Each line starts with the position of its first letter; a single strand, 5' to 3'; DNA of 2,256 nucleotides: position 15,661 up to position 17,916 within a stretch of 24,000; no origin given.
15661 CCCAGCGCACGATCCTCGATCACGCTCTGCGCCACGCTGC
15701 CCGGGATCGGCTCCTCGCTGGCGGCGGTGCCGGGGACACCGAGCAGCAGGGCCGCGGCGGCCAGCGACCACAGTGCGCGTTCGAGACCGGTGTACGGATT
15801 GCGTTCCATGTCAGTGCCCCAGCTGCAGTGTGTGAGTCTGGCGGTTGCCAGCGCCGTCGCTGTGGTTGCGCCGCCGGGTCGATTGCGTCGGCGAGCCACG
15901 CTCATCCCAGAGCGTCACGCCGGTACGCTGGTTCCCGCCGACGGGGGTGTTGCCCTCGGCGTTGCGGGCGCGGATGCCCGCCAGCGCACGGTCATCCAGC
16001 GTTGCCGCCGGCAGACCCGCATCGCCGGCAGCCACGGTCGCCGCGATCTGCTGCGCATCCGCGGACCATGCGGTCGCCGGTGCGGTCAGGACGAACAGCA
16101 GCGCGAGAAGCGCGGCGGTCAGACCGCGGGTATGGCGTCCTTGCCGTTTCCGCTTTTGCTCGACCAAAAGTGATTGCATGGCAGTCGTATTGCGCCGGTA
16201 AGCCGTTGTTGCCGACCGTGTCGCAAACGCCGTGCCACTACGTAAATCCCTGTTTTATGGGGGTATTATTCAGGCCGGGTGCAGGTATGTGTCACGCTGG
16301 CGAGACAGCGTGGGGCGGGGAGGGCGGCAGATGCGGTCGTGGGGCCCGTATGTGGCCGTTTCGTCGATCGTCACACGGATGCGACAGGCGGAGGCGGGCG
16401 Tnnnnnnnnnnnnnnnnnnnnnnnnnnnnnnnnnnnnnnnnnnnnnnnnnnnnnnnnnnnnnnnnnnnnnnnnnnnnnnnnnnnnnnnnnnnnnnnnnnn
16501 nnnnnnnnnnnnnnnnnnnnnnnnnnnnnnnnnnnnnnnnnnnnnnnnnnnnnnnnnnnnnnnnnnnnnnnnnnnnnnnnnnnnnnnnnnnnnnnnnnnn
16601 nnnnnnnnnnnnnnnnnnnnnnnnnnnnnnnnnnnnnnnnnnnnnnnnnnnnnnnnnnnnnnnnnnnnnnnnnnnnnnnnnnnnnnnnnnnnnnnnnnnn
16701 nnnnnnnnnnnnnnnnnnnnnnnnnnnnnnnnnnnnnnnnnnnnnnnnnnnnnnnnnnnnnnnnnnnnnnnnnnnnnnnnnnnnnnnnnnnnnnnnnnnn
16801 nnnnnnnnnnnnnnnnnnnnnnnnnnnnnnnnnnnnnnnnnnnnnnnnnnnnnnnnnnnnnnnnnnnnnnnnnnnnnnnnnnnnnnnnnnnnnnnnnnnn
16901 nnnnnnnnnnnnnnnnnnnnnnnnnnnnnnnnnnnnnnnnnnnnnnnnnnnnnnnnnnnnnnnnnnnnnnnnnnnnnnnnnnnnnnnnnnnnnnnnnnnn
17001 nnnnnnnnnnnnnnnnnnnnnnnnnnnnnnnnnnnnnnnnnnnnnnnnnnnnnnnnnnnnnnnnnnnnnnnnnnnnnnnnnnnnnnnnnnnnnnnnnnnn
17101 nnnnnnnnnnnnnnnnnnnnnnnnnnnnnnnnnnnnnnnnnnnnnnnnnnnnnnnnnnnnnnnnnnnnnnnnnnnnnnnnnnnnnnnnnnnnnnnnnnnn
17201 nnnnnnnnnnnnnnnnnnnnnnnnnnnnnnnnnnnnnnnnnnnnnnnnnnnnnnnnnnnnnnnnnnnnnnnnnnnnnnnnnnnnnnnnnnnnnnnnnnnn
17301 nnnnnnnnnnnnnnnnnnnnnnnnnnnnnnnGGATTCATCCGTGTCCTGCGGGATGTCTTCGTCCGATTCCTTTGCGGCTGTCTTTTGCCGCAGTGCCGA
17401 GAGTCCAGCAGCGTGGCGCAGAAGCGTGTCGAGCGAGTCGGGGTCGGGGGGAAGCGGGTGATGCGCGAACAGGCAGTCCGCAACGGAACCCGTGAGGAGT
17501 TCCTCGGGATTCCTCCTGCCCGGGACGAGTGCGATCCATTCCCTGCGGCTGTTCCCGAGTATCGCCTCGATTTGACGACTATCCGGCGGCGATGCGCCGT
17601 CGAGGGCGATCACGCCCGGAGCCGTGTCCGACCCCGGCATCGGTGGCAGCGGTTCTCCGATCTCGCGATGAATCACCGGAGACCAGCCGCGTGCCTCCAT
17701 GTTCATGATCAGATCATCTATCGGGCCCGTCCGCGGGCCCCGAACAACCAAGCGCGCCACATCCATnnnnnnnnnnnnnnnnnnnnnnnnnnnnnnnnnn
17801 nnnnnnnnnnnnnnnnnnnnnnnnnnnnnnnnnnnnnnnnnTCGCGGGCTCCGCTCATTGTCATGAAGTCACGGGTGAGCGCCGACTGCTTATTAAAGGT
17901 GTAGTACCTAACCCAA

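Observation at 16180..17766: Perfect sigma-54 promoter plus adjacent dedicated EBP in front of the amyloid operon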

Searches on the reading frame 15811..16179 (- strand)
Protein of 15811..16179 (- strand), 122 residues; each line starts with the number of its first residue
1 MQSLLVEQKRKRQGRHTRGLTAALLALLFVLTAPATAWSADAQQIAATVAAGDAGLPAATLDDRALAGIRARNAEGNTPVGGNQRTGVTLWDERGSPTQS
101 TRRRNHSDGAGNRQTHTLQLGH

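Call 3: search_protein_families(library=pfam, proteins=[window:15811-16179:-])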
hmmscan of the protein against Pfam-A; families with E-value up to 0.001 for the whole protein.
window:15811-16179:- (122 aa): 0 families

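Call 5: search_protein_families(library=ncbifam, proteins=[window:15811-16179:-], max_evalue=0.01)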
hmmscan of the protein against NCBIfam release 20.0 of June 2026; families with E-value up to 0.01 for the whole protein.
window:15811-16179:- (122 aa): 0 families

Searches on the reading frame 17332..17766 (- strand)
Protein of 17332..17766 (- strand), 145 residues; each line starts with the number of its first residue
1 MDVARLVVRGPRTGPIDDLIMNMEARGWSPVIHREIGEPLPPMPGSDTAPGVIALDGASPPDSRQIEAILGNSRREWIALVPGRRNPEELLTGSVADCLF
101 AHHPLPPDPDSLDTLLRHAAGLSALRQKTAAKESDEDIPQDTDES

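Call 37: search_protein_families(library=pfam, proteins=[window:17332-17766:-], max_evalue=1)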
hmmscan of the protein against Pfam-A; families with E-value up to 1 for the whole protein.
window:17332-17766:- (145 aa): 0 families
